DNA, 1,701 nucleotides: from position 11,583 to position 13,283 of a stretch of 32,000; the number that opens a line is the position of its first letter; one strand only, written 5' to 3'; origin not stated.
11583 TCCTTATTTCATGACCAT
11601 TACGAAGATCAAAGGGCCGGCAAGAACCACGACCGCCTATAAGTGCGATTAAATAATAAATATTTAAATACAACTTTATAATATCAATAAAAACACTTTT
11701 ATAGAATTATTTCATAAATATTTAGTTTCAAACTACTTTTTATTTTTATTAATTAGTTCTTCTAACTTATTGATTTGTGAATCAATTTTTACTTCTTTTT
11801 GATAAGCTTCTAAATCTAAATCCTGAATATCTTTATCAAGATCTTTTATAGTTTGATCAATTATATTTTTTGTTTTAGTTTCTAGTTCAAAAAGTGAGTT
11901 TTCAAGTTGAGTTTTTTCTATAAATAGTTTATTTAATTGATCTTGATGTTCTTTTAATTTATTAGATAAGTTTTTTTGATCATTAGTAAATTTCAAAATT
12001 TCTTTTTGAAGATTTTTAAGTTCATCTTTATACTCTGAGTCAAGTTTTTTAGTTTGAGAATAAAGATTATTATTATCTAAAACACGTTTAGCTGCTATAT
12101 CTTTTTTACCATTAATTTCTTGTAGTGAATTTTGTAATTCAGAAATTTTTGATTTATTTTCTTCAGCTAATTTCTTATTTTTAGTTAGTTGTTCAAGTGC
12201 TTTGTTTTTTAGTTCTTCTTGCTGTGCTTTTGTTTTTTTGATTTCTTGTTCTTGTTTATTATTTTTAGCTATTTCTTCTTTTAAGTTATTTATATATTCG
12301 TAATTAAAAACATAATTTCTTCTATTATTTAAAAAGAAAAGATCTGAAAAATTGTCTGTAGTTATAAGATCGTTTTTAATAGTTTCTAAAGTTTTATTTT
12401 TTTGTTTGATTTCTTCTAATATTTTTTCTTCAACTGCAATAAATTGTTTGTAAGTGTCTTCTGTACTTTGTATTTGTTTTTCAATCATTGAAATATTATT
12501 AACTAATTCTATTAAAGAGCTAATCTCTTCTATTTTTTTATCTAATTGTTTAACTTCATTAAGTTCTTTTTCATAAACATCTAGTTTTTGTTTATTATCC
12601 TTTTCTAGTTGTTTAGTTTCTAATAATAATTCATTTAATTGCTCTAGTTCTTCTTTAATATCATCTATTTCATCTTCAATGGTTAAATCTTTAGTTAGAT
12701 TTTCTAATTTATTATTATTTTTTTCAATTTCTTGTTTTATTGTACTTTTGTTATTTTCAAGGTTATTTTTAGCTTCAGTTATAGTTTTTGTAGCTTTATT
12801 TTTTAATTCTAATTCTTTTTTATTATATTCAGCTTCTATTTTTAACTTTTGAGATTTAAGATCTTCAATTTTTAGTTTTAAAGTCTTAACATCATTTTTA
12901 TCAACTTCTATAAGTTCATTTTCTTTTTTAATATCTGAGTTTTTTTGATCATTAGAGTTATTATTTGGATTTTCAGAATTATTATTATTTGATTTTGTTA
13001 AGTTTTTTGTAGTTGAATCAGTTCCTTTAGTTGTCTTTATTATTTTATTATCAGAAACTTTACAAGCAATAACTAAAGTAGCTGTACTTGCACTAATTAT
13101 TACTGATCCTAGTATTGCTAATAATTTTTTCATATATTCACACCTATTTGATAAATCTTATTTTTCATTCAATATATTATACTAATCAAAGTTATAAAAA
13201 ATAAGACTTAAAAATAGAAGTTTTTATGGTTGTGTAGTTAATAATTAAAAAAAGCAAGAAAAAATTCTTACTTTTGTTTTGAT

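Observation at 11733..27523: Seven-gene head-to-tail array of mosaic surface (lipo)protein paralogues between rpsT and secA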

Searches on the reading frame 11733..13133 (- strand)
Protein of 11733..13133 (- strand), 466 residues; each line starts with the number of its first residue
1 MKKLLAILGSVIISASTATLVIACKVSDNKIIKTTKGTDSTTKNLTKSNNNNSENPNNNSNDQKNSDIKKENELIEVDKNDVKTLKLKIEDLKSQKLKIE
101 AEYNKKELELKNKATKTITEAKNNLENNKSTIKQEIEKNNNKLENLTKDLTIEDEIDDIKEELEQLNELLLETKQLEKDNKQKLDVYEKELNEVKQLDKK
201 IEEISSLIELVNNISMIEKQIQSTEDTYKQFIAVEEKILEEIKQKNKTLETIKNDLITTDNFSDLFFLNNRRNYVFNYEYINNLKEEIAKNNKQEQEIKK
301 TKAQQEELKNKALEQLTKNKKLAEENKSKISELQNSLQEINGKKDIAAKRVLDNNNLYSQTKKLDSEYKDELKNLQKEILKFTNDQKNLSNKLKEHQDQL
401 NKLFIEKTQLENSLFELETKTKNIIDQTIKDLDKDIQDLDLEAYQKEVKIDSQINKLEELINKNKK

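Call 5: search_protein_families(library=pfam, max_evalue=0.01, proteins=[window:11736-13133:-])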
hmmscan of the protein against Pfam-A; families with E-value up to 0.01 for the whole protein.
seq(466 aa): 0 families

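Call 6: search_protein_families(library=ncbifam, max_evalue=0.01, proteins=[window:11736-13133:-])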
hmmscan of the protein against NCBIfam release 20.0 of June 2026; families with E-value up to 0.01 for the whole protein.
seq(466 aa): 3 families
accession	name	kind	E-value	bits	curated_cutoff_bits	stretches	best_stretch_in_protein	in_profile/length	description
TIGR02169.1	SMC_prok_A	equivalog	7.9e-09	33.8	729.4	1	24-259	233-468/1165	chromosome segregation protein SMC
NF038029.1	LP_plasma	domain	3.8e-08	33.7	24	1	1-24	1-24/24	lipoprotein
TIGR02168.1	SMC_prok_B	equivalog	9.2e-06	23.7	567.35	2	51-260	238-448/1181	chromosome segregation protein SMC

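Call 7: find_encoding_contigs(protein=window:11733-13133:-, flank=10000, max_places=6)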
Protein window:11733-13133:- (466 aa): 2 contigs read that carry it; 1 place shown.
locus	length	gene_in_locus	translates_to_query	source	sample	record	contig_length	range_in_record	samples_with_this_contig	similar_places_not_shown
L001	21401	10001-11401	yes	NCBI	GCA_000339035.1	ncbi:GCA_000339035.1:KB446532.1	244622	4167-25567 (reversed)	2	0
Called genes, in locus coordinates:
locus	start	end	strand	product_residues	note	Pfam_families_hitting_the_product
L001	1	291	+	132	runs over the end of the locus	-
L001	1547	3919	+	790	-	-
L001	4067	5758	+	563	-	-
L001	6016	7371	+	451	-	-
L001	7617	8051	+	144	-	-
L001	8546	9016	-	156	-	-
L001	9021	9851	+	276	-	-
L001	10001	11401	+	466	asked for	-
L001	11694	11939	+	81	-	PF01649:Ribosomal_S20p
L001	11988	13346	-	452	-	PF10396:TrmE_N, PF12631:MnmE_helical, PF00350:Dynamin_N (faint), PF01926:MMR_HSR1, PF02421:FeoB_N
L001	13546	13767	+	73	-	PF09954:DUF2188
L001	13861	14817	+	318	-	PF00814:TsaD, PF02543:Carbam_trans_N (weak)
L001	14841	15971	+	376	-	PF00561:Abhydrolase_1, PF12146:Hydrolase_4 (faint)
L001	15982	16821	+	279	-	PF00702:Hydrolase (faint), PF05116:S6PP (faint), PF08282:Hydrolase_3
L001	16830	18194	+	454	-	PF01336:tRNA_anti-codon, PF00152:tRNA-synt_2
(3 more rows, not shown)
